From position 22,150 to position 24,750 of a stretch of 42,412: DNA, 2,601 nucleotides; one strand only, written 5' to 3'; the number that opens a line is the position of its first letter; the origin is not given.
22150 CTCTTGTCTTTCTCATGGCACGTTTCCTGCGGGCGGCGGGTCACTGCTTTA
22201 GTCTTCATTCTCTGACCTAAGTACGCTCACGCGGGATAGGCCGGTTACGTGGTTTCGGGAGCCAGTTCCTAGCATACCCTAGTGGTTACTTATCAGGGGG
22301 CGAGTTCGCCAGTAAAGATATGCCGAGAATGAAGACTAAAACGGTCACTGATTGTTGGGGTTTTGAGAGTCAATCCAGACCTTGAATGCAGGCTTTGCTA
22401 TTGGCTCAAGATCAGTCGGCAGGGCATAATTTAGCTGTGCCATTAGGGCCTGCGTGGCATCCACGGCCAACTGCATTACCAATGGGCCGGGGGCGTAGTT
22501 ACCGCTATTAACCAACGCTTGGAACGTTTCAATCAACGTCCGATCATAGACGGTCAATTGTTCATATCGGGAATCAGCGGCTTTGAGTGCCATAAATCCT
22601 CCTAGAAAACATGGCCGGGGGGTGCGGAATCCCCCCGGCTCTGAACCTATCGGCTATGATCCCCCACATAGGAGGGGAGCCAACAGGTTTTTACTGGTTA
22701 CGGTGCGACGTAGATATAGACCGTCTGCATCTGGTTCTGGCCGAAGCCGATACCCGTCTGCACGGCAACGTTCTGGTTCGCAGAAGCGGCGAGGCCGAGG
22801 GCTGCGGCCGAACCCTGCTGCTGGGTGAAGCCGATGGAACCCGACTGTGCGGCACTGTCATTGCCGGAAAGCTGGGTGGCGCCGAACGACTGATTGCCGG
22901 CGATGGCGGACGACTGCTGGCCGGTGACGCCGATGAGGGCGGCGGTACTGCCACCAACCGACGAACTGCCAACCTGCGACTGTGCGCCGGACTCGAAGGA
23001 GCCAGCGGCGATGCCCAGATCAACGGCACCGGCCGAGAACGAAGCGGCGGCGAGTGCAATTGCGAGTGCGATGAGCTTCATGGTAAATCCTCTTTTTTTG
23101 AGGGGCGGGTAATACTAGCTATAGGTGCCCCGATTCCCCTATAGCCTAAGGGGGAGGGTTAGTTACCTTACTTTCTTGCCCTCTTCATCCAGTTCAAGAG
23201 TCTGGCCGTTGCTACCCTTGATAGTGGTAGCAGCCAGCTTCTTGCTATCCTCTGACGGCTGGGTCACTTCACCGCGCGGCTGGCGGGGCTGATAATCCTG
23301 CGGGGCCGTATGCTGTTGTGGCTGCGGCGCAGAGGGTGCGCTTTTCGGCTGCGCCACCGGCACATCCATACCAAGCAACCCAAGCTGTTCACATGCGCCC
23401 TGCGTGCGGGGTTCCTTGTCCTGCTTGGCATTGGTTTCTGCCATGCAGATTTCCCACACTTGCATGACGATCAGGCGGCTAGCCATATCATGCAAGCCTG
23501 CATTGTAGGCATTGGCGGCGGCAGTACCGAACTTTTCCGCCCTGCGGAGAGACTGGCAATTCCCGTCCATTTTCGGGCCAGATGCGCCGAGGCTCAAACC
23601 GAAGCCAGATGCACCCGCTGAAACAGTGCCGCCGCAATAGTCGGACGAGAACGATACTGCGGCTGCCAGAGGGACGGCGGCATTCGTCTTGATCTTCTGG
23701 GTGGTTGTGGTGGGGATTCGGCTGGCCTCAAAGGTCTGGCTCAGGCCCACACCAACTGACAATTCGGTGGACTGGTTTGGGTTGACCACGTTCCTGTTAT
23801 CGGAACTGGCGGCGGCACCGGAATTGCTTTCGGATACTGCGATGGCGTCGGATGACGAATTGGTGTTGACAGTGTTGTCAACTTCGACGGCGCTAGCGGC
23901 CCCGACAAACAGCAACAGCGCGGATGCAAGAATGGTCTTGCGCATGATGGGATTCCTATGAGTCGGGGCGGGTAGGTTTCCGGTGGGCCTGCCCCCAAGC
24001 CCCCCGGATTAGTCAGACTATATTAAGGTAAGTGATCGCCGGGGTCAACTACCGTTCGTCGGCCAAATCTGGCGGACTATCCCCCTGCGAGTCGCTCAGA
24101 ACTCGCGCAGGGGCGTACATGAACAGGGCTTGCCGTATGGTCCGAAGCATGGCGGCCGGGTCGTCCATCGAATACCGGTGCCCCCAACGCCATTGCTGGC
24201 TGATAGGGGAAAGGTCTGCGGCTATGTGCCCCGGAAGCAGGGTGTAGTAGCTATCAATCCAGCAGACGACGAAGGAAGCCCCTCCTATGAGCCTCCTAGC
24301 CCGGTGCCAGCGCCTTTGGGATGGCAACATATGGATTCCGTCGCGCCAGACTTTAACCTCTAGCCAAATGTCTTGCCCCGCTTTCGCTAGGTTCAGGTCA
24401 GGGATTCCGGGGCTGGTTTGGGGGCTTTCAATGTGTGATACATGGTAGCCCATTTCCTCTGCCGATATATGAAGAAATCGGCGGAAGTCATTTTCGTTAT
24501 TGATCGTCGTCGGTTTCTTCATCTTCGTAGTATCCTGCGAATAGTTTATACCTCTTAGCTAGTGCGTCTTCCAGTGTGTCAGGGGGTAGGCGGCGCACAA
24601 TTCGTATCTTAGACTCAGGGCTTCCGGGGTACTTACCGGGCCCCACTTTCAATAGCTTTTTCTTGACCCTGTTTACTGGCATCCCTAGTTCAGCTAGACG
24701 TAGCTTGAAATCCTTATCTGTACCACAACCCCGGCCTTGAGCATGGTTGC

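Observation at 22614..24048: Self-contained cassette (promoter, two secreted proteins, terminator) with a curlin-like product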

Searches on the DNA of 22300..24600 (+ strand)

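Call 6: search_dna_similar(query=window:22300-24600:+, collection=phages, mode=distant, max_rows=25)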
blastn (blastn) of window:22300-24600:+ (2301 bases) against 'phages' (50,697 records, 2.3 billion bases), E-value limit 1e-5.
No match.

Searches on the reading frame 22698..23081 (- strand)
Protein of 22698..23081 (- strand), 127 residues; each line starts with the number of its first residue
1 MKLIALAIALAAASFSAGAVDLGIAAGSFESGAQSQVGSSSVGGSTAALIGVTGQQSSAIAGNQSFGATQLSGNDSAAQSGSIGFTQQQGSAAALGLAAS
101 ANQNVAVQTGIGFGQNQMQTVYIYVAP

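Call 4: search_protein_families(library=pfam, proteins=[window:22698-23081:-], max_evalue=1)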
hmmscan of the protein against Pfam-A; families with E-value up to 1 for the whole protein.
window:22698-23081:- (127 aa): 1 family
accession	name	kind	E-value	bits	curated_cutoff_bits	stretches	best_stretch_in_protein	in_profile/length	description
PF03895.21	YadA_anchor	-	0.013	16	22.7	1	91-119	22-51/60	YadA-like membrane anchor domain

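Call 7: search_protein_families(library=phrogs, proteins=[window:22698-23081:-], max_evalue=0.01)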
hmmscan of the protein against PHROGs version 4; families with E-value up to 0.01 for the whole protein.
window:22698-23081:- (127 aa): 0 families

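Call 9: find_homologous_proteins(query=window:22698-23081:-)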
Query window:22698-23081:- (127 aa): 12 proteins with E <= 0.001 among 198 candidates.
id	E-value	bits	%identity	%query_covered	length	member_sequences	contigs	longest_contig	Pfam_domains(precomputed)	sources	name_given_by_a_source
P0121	2.6e-58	213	91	100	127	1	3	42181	-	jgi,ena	-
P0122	2.4e-55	203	87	100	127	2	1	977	-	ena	-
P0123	3.8e-55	202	88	100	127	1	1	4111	-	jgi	jgi:hypothetical protein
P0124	3.0e-54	200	87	84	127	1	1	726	-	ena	-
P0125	3.0e-53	196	84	100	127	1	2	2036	-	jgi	jgi:hypothetical protein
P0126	3.9e-51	190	83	100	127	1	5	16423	-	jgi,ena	jgi:hypothetical protein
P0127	2.7e-48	180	82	100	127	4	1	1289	-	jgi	-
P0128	1.3e-46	175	78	100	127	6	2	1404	-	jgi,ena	-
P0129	2.7e-46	174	79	100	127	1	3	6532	-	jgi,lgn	jgi:hypothetical protein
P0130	2.2e-44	168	76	100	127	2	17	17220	-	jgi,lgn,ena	jgi:hypothetical protein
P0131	2.6e-44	168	75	100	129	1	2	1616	-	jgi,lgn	jgi:hypothetical protein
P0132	7.0e-24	102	57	100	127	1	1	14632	-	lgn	-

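Call 15: search_protein_families(library=ncbifam, proteins=[window:22698-23081:-], max_evalue=1)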
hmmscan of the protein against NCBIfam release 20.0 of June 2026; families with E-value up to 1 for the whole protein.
window:22698-23081:- (127 aa): 0 families

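Call 16: search_protein_families(library=pfam, proteins=[P0132], max_evalue=1)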
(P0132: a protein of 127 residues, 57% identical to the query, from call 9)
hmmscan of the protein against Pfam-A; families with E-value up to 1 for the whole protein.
P0132 (127 aa): 0 families
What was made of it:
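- Closest known: Beta-hairpin stems of oligomeric pores and trimeric autotransporter. Different: Other family members give no YadA hit (call 16).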

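Call 18: search_solved_structures(query=window:22698-23081:-, max_evalue=10)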
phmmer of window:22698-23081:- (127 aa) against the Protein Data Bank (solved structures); distinct sequences matched with E-value up to 10: 0.

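Call 26: find_homologous_proteins(query=A2, max_evalue=0.001)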
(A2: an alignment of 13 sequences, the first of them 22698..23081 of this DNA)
Query A2 (13 sequences) (127 aa, profile of the alignment): 28 proteins with E <= 0.001 among 8000 candidates.
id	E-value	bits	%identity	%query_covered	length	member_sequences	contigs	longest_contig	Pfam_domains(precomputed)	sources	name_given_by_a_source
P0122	1.3e-48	182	87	100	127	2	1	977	-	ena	-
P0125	3.1e-48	181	84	100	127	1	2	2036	-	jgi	jgi:hypothetical protein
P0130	1.9e-47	178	76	100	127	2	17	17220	-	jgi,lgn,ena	jgi:hypothetical protein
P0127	3.5e-47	177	82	100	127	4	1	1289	-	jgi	-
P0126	5.2e-47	177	83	100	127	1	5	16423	-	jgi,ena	jgi:hypothetical protein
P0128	6.1e-47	177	78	100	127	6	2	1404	-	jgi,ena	-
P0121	8.7e-47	176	91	100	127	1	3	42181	-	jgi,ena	-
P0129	8.8e-47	176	79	100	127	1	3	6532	-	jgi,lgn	jgi:hypothetical protein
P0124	5.6e-46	174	87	84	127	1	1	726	-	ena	-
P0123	9.8e-45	170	88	100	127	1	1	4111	-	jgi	jgi:hypothetical protein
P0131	3.6e-44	168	75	100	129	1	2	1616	-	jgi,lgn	jgi:hypothetical protein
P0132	1.7e-37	146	57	100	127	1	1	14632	-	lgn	-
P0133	1.4e-36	143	46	100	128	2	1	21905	-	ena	-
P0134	1.5e-36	143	37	46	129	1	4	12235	-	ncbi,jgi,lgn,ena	-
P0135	2.3e-35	139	38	69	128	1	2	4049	-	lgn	-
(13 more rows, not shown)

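Call 37: predict_structure(alignment_id=A3)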
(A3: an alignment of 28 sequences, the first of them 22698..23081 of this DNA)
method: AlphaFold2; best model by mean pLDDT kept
length: 127 residues; sequences in the alignment: 28
mean_pLDDT: 64.2   pTM: 0.33
mean pLDDT of the five models: 64.2, 56.8, 54.9, 54.4, 48.6
residues with pLDDT >= 90: 0; 70-90: 18; 50-70: 107; < 50: 2
segments of 3 or more residues with pLDDT < 50: none
pLDDT, mean of each block of 10 residues (from residue 1): 72 57 60 68 62 68 68 63 68 59 65 65 59
secondary structure, 60 per line:
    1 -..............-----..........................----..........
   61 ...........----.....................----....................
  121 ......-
elements in order: H2-15 E21-46 E51-71 E76-96 E101-126
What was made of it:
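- AF2 predicts two long beta-hairpins (call 37). AF2 does not give a beta-solenoid (call 37).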

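Call 41: fold_search(model_id=the predicted structure, library=pdb)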
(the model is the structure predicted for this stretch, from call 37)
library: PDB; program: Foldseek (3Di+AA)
matches with E <= 10: 312; with E <= 0.001: 0
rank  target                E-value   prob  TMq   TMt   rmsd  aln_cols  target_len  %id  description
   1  8egr_I                8.6e-03  0.21  0.20  0.12  41.8       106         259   13  Upper tail structure of Staphylococcus phage Andhra (released 2022-12-14)
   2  6qz9_0A               1.5e-02  0.11  0.15  0.07  45.5       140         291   11  The cryo-EM structure of the collar complex and tail axis in bacteriophage phi29 (released 2019-06-12)
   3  6klw_A                1.6e-02  0.25  0.20  0.07  35.4       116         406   14  Complex structure of Iota toxin enzymatic component (Ia) and binding component (Ib) pore with long stem (released 2020-01-15)
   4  9jsg                  4.2e-02  0.08  0.15  0.05  35.0       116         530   16  Clostridium perfringens iota toxin pore Ib in pore state (released 2025-05-14)
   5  6psn_A                6.5e-02  0.10  0.20  0.07  35.2       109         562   14  Anthrax toxin protective antigen channels bound to lethal factor (released 2020-03-04)
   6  5ec5_M                7.0e-02  0.23  0.25  0.12  35.5       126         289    6  Crystal structure of lysenin pore (released 2016-05-18)
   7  3j9c                  8.4e-02  0.33  0.26  0.10  33.6        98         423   13  CryoEM single particle reconstruction of anthrax toxin protective antigen pore at 2.9 Angstrom resolution (released 2015-03-11)
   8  6iac_B                8.4e-02  0.08  0.16  0.11  33.2       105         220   12  Portal and tail of native bacteriophage P68 (released 2019-11-06)
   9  6uwr_A                9.0e-02  0.07  0.15  0.04  34.8       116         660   13  Clostridium difficile binary toxin translocase CDTb in asymmetric tetradecamer conformation (released 2020-01-22)
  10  6o2n_A                1.2e-01  0.14  0.23  0.06  30.6       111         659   14  CDTb Double Heptamer Short Form Modeled from Cryo-EM Map Reconstructed using C7 Symmetry (released 2019-10-30)
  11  7vnn_A                1.2e-01  0.06  0.13  0.04  39.0        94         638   18  Complex structure of Clostridioides difficile enzymatic component (CDTa) and binding component (CDTb) pore with long s (released 2022-10-26)
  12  9do6_C                1.3e-01  0.23  0.29  0.10  18.3       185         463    9  Membrane-spanning OlyA/PlyB pore complex focused refinement (released 2025-09-24)
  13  9do7_M                1.8e-01  0.08  0.19  0.07  23.1       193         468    7  Membrane-spanning OlyA/PlyB pore complex (released 2025-09-24)
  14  6uwi_A                1.8e-01  0.06  0.16  0.05  38.5       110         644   10  Crystal structure of the Clostridium difficile translocase CDTb (released 2020-01-22)
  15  6uwi_D                1.8e-01  0.06  0.16  0.05  38.5       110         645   10  Crystal structure of the Clostridium difficile translocase CDTb (released 2020-01-22)
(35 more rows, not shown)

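Call 46: search_solved_structures(query=A3, max_evalue=10, show_alignments=2)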
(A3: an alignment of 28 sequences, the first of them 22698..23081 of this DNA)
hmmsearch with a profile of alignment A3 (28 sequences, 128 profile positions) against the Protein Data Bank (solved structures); distinct sequences matched with E-value up to 10: 1.
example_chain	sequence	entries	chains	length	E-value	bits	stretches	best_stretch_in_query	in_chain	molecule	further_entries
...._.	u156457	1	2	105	0.11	15.5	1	1-59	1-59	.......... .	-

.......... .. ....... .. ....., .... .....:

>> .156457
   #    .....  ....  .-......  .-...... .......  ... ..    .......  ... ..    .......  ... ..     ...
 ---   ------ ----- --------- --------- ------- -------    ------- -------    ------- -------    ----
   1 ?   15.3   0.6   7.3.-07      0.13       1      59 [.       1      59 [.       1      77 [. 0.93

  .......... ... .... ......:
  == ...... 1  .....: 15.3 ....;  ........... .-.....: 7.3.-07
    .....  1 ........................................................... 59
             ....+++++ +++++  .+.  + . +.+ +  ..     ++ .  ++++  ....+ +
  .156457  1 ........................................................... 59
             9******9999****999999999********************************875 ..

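Call 79: fold_search(model_id=the predicted structure, library=viral)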
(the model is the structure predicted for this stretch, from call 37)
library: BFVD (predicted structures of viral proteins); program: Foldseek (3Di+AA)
matches with E <= 10: 566; with E <= 0.001: 0
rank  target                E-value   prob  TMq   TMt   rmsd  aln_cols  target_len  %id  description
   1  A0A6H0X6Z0            1.1e-03  0.60  0.24  0.19  49.2       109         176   11  (no name in the UniProt tables at hand)
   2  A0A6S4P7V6            2.8e-03  0.85  0.32  0.30  25.3       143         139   10  Uncharacterized protein [uncultured phage_MedDCM-OCT-S37-C6]
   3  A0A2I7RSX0            1.3e-02  0.16  0.20  0.16  19.8       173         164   14  (no name in the UniProt tables at hand)
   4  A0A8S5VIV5            1.3e-02  0.69  0.29  0.17  33.6       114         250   19  Lower collar protein [Podoviridae sp. ct9H612]
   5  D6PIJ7                3.2e-02  0.51  0.31  0.33  32.4       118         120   12  (no name in the UniProt tables at hand)
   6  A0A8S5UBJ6            6.5e-02  0.12  0.16  0.15  27.8       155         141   14  Uncharacterized protein [Caudovirales sp. ctcT39]
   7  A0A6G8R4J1            7.9e-02  0.08  0.16  0.07  27.7       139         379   13  (no name in the UniProt tables at hand)
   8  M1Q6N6                1.0e-01  0.13  0.23  0.24  32.1       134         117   10  (no name in the UniProt tables at hand)
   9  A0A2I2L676            1.1e-01  0.10  0.20  0.17  39.3       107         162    2  Uncharacterized protein [Orpheovirus IHUMI-LCC2]
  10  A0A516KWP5            1.2e-01  0.80  0.40  0.29  16.1       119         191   11  (no name in the UniProt tables at hand)
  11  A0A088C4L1            1.4e-01  0.44  0.35  0.25  12.7       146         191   10  (no name in the UniProt tables at hand)
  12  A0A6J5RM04            1.5e-01  0.44  0.31  0.13   8.6        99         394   10  Curli production assembly/transport protein CsgG [uncultured Caudovirales phage]
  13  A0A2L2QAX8            1.5e-01  0.20  0.32  0.17  49.9       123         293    6  Uncharacterized protein [Human betaherpesvirus 6A]
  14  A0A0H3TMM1            1.9e-01  0.06  0.18  0.06  36.3       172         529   10  (no name in the UniProt tables at hand)
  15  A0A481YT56            2.0e-01  0.07  0.15  0.09  19.3       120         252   11  Uncharacterized protein [Marseillevirus LCMAC102]
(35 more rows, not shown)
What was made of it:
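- All Foldseek hits have E>1e-3 and TM<0.35 (calls 41, 79).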

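Call 82: search_protein_families(library=padloc, proteins=[window:22698-23081:-], max_evalue=0.1)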
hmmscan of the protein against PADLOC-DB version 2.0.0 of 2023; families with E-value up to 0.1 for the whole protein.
window:22698-23081:- (127 aa): 0 families
